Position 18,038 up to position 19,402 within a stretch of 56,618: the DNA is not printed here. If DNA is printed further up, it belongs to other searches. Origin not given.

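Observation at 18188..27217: GntR-headed operon pairing a dihydropyrimidinase/hydantoinase-like hydrolase with a RutA-like oxygenase and a peptide-type ABC importer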

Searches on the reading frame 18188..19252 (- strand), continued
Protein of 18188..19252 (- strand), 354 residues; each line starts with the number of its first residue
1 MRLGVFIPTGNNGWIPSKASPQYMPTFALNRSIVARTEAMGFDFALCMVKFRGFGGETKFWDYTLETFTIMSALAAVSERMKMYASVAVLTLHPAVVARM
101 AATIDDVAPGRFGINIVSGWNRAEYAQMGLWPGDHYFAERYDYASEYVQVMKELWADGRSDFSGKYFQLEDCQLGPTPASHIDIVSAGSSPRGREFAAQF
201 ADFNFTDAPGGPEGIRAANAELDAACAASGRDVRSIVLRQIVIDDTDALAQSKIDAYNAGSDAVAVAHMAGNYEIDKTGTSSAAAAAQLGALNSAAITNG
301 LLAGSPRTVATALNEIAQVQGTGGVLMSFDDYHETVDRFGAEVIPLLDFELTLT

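Call 55: search_protein_families(library=ncbifam, proteins=[L118:3247-4494:+, L003:18079-19314:+, L002:6800-8038:+, L006:13103-14158:+, L119:3213-4133:+, L119:4136-5065:+, L002:4639-5598:+, L002:5595-6803:+, L118:12880-13962:+, L003:11169-12077:+], max_evalue=0.00001)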
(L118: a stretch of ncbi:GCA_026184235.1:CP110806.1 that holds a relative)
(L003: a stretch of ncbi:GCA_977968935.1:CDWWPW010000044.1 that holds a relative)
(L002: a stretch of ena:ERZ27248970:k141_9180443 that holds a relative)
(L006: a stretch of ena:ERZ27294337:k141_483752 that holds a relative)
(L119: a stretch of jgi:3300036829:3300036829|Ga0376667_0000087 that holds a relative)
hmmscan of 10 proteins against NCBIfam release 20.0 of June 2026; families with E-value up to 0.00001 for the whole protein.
L118:3247-4494:+ (415 aa): 7 families
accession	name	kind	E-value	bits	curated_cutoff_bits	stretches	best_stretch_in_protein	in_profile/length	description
NF005759.0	PRK07583.1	equivalog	3.4e-43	147.9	403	1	15-316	37-337/438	cytosine deaminase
NF005748.0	PRK07572.1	subfamily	4.7e-42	144.5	438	1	8-407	7-404/426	cytosine deaminase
NF006685.0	PRK09230.1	subfamily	2.7e-36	124.9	483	1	4-318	5-318/426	cytosine deaminase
NF004636.0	PRK05985.1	subfamily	3.8e-34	118.2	408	1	5-368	5-355/398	amidohydrolase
NF005312.0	PRK06846.1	subfamily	9.2e-29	100.5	447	1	14-311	28-314/412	amidohydrolase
NF005365.0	PRK06886.1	equivalog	8.1e-17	61.3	340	1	54-320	22-287/327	hypothetical protein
NF006560.0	PRK09061.1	subfamily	8.5e-06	24.3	340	0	20-265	47-278/517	amidohydrolase family protein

L003:18079-19314:+ (411 aa): 6 families
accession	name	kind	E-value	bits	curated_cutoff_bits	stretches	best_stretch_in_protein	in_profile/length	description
NF004636.0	PRK05985.1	subfamily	1.5e-55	188.6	408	1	20-404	7-376/398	amidohydrolase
NF005748.0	PRK07572.1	subfamily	2.5e-53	181.7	438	1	19-404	5-388/426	cytosine deaminase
NF005759.0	PRK07583.1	equivalog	2.2e-51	174.9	403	1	32-394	41-399/438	cytosine deaminase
NF006685.0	PRK09230.1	subfamily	1.4e-37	129.2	483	1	18-406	6-394/426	cytosine deaminase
NF005312.0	PRK06846.1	subfamily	1.3e-31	109.9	447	1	30-345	31-334/412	amidohydrolase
NF005365.0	PRK06886.1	equivalog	1.1e-15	57.6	340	1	67-339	22-291/327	hypothetical protein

L002:6800-8038:+ (412 aa): 10 families
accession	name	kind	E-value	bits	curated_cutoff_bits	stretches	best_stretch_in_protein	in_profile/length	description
NF051886.1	XaaProDiPepCaul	equivalog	5.8e-56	190.2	500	1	21-376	21-391/398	Xaa-Pro dipeptidase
TIGR02318.1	phosphono_phnM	equivalog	2.6e-10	39.8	390.55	0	20-101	17-96/376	phosphonate metabolism protein PhnM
NF006689.0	PRK09237.1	equivalog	3.4e-09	35.8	371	1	7-103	9-96/383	amidohydrolase/deacetylase family metallohydrolase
TIGR01224.1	hutI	equivalog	6.6e-09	35.1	298.15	0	283-361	275-354/377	imidazolonepropionase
NF006056.0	PRK08204.1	subfamily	1.1e-08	34.3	391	0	315-361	336-382/449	hypothetical protein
NF006055.0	PRK08203.1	equivalog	1.2e-08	33.9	532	0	314-364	347-396/455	8-oxoguanine deaminase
NF009060.0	PRK12394.1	equivalog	7.3e-08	31.6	442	0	5-88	7-91/381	metallo-dependent hydrolase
NF004801.0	PRK06151.1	subfamily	1.9e-06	27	416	1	175-361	213-404/491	chlorohydrolase family protein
NF011987.0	PRK15446.2-3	subfamily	8.4e-06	24.8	253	0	4-65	13-73/395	alpha-D-ribose 1-methylphosphonate 5-triphosphate diphosphatase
TIGR03178.1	allantoinase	equivalog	9.8e-06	24.6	357.85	0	7-214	6-187/441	allantoinase AllB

L006:13103-14158:+ (351 aa): 7 families
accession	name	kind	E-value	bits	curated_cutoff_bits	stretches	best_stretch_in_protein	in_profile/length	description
NF004636.0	PRK05985.1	subfamily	5.1e-55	186.9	408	1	7-329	80-390/398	amidohydrolase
NF005748.0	PRK07572.1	subfamily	4.2e-49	167.8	438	1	7-327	78-400/426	cytosine deaminase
NF006685.0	PRK09230.1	subfamily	7.1e-42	143.3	483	1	15-326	90-403/426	cytosine deaminase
NF005759.0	PRK07583.1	equivalog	7.8e-41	140.1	403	1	3-327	97-421/438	cytosine deaminase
NF005312.0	PRK06846.1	subfamily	2.5e-34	118.8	447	1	25-325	114-403/412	amidohydrolase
NF005365.0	PRK06886.1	equivalog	2e-14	53.4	340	1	14-287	56-325/327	hypothetical protein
TIGR01224.1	hutI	equivalog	5.6e-06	25.4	298.15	0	188-324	251-375/377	imidazolonepropionase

L119:3213-4133:+ (306 aa): 1 family
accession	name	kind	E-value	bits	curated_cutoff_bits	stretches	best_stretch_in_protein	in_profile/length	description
TIGR03212.1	uraD_N-term-dom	equivalog_domain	8.4e-29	100.5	424.6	1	62-286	70-293/297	allantoinase PuuE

L119:4136-5065:+ (309 aa): 1 family
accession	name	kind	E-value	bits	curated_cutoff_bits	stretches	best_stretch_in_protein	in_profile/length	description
TIGR03212.1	uraD_N-term-dom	equivalog_domain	2.7e-22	79.2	424.6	1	83-302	72-290/297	allantoinase PuuE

L002:4639-5598:+ (319 aa): 3 families
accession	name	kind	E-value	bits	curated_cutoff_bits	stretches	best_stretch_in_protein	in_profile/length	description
TIGR03212.1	uraD_N-term-dom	equivalog_domain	1.1e-105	353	424.6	1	28-319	2-296/297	allantoinase PuuE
TIGR03006.1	pepcterm_polyde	equivalog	3.8e-09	36.1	276.2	1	106-208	38-143/272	XrtA system polysaccharide deacetylase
TIGR02764.1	spore_ybaN_pdaB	equivalog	7.2e-08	32.4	237.4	1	106-181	23-98/191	polysaccharide deacetylase family sporulation protein PdaB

L002:5595-6803:+ (402 aa): 6 families
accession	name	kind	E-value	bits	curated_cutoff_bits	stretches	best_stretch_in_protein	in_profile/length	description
TIGR01891.1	amidohydrolases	subfamily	7.5e-51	173.4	153.75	1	22-346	1-355/366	amidohydrolase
NF040868.1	carboxypep_CpsA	equivalog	1.3e-09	37.3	500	1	19-262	12-280/391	carboxypeptidase CpsA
NF038260.1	ectoine_DoeB_2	equivalog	8e-09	34.8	550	1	23-244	9-251/378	N(2)-acetyl-L-2,4-diaminobutanoate deacetylase DoeB2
NF005602.0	PRK07338.1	equivalog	2.8e-08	32.8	357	1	175-275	210-309/409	hydrolase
NF006365.0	PRK08588.1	subfamily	4.7e-07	29.5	289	1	103-246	111-260/383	succinyl-diaminopimelate desuccinylase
NF004788.0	PRK06133.1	subfamily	4.1e-06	26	349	1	177-259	224-305/417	glutamate carboxypeptidase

L118:12880-13962:+ (360 aa): 1 family
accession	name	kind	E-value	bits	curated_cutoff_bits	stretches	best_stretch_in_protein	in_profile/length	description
NF045496.1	FormamaseFmdA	equivalog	1.4e-18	66.8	500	1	205-270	213-279/407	formamidase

L003:11169-12077:+ (302 aa): 0 families
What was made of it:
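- Sister clusters replace the AH with a deaminase-like enzyme, which cannot open a ring (call 55).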

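Call 74: search_protein_families(library=ncbifam, proteins=[L017:10001-11080:+, L021:10001-11080:+, P0005, P0014, P0035, P0036, P0101, P0056, L031:10216-11343:+], max_evalue=1e-60)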
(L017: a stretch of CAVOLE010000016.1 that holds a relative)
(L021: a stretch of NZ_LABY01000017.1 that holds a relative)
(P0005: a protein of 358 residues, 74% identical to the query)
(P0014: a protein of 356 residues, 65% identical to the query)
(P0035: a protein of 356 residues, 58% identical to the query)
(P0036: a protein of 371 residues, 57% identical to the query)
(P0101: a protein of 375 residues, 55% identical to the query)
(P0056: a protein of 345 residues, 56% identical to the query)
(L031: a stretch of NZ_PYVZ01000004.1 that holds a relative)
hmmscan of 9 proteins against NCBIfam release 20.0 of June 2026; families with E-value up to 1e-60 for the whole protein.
L017:10001-11080:+ (360 aa): 1 family
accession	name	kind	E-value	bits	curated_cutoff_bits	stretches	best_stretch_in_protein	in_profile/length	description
TIGR03612.1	RutA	equivalog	2.1e-190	632.7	498.3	1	1-354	1-354/355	pyrimidine utilization protein A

L021:10001-11080:+ (360 aa): 1 family
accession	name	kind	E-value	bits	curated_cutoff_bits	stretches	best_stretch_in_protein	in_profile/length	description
TIGR03612.1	RutA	equivalog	2.1e-187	622.8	498.3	1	1-353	1-353/355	pyrimidine utilization protein A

P0005 (358 aa): 1 family
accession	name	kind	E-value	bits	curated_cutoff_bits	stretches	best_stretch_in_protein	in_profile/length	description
TIGR03612.1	RutA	equivalog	1.8e-129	432.3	498.3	1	1-344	1-348/355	pyrimidine utilization protein A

P0014 (356 aa): 1 family
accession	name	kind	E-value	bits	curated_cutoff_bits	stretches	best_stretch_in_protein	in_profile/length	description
TIGR03612.1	RutA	equivalog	9.2e-130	433.2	498.3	1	1-349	1-349/355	pyrimidine utilization protein A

P0035 (356 aa): 1 family
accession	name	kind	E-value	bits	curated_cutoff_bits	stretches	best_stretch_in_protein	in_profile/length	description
TIGR03612.1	RutA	equivalog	4.1e-124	414.7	498.3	1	1-347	1-349/355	pyrimidine utilization protein A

P0036 (371 aa): 1 family
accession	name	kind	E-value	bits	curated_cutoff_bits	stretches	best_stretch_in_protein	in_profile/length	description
TIGR03612.1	RutA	equivalog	3.2e-112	375.5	498.3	1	19-365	1-349/355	pyrimidine utilization protein A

P0101 (375 aa): 1 family
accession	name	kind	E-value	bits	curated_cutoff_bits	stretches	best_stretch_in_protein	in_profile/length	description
TIGR03612.1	RutA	equivalog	3.7e-125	418.1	498.3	1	13-356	2-349/355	pyrimidine utilization protein A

P0056 (345 aa): 1 family
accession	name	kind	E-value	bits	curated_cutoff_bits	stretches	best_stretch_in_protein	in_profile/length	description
TIGR03612.1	RutA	equivalog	1.4e-142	475.4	498.3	1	1-344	1-349/355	pyrimidine utilization protein A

L031:10216-11343:+ (376 aa): 1 family
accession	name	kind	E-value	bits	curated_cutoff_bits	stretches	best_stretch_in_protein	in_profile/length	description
TIGR03612.1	RutA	equivalog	6.8e-158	525.8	498.3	1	3-363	2-353/355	pyrimidine utilization protein A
